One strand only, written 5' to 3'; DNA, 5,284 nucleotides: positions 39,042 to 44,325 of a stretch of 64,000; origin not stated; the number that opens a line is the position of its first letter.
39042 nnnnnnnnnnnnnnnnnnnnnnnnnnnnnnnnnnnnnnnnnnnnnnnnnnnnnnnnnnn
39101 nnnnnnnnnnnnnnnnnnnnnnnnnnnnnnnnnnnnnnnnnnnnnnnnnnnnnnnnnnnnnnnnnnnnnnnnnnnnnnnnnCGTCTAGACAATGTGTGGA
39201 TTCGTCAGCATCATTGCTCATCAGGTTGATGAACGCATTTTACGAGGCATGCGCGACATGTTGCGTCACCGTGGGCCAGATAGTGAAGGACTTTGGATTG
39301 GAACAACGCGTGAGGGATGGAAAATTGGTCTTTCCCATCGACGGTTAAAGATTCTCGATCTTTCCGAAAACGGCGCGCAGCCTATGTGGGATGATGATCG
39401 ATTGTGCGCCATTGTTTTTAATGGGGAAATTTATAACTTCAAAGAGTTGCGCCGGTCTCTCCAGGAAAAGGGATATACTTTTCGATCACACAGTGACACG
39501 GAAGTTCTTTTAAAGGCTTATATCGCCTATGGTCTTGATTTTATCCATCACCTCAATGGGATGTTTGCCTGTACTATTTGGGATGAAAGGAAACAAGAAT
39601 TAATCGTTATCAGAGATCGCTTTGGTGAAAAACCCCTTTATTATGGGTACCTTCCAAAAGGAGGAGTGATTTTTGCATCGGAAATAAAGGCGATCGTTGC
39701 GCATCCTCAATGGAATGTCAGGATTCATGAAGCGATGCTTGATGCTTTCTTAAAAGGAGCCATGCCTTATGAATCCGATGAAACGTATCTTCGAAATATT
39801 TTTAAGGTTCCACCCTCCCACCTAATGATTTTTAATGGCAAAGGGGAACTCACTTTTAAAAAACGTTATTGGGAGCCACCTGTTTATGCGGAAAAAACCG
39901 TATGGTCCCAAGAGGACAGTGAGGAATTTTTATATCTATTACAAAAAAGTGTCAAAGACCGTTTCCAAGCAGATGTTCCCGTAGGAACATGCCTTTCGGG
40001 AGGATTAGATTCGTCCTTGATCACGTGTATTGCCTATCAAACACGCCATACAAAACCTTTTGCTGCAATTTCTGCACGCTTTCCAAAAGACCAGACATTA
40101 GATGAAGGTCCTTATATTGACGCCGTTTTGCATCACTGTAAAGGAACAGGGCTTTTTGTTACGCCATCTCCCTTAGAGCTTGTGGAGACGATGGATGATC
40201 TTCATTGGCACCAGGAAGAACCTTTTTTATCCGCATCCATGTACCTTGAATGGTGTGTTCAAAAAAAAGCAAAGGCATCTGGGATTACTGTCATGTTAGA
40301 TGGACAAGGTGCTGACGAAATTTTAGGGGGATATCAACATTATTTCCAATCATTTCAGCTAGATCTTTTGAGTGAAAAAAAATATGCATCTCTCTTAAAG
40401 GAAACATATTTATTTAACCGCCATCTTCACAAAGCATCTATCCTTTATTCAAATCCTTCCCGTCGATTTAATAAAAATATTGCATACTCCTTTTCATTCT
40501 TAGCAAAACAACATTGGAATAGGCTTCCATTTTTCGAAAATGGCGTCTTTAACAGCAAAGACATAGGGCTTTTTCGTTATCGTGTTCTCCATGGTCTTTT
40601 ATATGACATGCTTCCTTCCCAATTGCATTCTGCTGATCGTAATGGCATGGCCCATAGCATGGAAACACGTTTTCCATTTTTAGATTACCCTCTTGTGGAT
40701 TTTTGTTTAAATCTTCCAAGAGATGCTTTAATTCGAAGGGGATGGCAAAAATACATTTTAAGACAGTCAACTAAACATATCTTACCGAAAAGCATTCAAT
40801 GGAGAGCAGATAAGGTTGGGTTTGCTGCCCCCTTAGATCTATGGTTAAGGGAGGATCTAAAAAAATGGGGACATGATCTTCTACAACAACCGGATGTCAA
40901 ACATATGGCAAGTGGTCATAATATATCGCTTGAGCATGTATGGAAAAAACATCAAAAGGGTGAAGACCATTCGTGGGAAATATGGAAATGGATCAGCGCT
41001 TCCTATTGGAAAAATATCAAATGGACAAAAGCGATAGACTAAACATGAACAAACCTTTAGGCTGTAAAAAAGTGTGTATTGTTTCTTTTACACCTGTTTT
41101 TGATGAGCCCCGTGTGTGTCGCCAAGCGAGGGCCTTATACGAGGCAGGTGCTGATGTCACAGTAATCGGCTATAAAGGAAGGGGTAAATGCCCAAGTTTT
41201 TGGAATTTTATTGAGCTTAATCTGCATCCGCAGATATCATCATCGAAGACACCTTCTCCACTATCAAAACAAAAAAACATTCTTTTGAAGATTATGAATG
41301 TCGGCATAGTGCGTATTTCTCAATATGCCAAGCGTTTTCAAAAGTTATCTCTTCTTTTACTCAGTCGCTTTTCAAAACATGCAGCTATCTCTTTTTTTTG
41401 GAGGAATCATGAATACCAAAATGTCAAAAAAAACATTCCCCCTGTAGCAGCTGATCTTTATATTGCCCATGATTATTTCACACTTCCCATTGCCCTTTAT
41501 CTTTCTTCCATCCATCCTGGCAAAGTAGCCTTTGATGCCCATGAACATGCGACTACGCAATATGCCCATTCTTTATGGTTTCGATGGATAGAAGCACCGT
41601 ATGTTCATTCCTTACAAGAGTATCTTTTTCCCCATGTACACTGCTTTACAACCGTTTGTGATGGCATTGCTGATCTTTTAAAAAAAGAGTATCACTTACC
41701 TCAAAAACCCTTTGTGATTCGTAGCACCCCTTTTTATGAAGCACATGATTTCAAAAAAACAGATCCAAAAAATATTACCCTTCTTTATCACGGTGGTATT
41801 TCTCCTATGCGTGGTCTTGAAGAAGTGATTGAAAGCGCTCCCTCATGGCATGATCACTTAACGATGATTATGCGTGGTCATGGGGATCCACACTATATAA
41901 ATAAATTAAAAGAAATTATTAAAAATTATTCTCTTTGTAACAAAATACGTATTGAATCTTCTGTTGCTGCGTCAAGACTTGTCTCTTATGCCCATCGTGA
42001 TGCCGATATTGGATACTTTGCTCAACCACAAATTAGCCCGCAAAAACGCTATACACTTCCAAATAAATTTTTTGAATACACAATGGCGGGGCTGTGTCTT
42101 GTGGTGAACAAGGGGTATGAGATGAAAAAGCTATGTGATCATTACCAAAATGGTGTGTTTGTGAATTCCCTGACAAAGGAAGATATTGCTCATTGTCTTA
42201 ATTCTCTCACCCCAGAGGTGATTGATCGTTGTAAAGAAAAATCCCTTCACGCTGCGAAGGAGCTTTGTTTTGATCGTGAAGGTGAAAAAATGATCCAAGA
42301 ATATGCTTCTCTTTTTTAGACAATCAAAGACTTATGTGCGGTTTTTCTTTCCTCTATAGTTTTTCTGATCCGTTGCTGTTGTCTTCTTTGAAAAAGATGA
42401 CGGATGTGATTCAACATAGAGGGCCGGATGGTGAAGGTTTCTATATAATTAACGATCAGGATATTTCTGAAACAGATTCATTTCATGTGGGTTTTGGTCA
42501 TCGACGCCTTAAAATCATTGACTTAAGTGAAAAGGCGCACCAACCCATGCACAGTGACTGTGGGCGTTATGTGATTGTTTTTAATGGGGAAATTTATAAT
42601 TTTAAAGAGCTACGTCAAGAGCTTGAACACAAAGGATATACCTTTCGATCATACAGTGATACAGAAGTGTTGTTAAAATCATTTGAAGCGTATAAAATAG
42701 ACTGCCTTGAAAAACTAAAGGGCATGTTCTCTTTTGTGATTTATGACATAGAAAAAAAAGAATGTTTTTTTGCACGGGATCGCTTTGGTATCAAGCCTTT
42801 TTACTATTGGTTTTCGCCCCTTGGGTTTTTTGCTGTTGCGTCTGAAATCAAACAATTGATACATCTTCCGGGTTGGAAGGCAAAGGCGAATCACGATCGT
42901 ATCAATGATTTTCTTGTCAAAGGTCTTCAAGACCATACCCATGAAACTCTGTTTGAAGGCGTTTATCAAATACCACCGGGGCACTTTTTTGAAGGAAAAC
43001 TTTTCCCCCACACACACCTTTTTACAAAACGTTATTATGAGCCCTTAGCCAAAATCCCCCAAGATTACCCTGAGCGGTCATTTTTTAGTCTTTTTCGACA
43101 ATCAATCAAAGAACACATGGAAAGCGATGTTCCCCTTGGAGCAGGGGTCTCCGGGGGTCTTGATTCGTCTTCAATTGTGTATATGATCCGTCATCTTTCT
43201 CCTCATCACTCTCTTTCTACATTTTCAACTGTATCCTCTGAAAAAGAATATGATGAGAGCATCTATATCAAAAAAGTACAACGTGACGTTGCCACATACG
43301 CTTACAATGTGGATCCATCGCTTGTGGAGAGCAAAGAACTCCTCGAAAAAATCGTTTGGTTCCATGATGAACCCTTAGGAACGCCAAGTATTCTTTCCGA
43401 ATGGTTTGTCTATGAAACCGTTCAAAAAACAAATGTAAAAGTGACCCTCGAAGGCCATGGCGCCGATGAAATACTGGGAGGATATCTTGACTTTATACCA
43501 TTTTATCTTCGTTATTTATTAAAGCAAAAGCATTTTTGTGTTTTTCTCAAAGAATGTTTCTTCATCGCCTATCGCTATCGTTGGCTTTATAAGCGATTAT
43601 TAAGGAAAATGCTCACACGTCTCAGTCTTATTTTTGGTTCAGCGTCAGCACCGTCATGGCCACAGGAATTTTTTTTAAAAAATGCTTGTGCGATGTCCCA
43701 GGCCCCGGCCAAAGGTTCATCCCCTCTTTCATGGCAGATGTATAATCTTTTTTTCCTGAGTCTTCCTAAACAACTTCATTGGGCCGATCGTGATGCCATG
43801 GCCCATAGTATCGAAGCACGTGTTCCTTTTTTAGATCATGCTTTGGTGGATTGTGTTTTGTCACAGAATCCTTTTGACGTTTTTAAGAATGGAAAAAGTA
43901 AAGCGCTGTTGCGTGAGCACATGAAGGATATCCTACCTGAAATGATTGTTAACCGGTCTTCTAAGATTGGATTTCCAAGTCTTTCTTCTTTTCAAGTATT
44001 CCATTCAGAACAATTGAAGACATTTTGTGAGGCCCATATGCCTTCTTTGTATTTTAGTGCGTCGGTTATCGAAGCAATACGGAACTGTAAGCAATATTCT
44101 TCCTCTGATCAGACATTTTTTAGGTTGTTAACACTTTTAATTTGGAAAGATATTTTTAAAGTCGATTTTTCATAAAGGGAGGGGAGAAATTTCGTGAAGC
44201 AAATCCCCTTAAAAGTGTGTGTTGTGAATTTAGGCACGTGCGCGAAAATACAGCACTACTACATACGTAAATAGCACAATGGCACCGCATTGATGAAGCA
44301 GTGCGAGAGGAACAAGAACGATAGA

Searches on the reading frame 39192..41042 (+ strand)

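Call 9: search_protein_families(library=pfam, proteins=[window:39192-41042:+], max_evalue=0.001)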
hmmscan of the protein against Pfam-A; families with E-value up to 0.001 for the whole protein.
window:39192-41042:+ (616 aa): 4 families
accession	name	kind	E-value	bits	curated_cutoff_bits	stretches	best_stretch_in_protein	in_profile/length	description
PF00733.27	Asn_synthase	-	3e-75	254.5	21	1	247-607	3-353/354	Asparagine synthase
PF13537.11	GATase_7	-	6.8e-47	158.9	25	1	49-169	1-122/123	Glutamine amidotransferase domain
PF13522.11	GATase_6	-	7.6e-43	146.1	27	1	29-164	1-130/130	Glutamine amidotransferase domain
PF12481.13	DUF3700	-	8.1e-05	22.6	27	1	75-168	80-176/228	Aluminium induced protein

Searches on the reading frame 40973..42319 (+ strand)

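Call 9: search_protein_families(library=pfam, proteins=[window:40973-42319:+], max_evalue=0.001)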
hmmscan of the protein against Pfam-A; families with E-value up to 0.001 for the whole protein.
window:40973-42319:+ (448 aa): 3 families
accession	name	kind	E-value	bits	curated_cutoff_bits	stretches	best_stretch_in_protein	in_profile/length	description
PF00534.26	Glycos_transf_1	-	1.3e-06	28.5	26.4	1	261-412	9-155/172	Glycosyl transferases group 1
PF13439.12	Glyco_transf_4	-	7.7e-06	26.5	28.5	1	152-249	69-162/170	Glycosyltransferase Family 4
PF13692.12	Glyco_trans_1_4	-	9.7e-05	23.1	27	1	269-412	3-139/142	Glycosyl transferases group 1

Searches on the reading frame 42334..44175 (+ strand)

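Call 9: search_protein_families(library=pfam, proteins=[window:42334-44175:+], max_evalue=0.001)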
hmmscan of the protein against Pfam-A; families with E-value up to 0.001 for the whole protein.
window:42334-44175:+ (613 aa): 4 families
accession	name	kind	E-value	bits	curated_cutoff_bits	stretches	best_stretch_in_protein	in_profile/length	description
PF00733.27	Asn_synthase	-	3.2e-60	205.1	21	1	252-574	4-319/354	Asparagine synthase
PF13537.11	GATase_7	-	7.5e-45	152.4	25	1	56-176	1-122/123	Glutamine amidotransferase domain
PF13522.11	GATase_6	-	9.3e-40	136.1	27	1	46-171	8-130/130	Glutamine amidotransferase domain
PF12481.13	DUF3700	-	9.9e-05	22.3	27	1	118-172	109-173/228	Aluminium induced protein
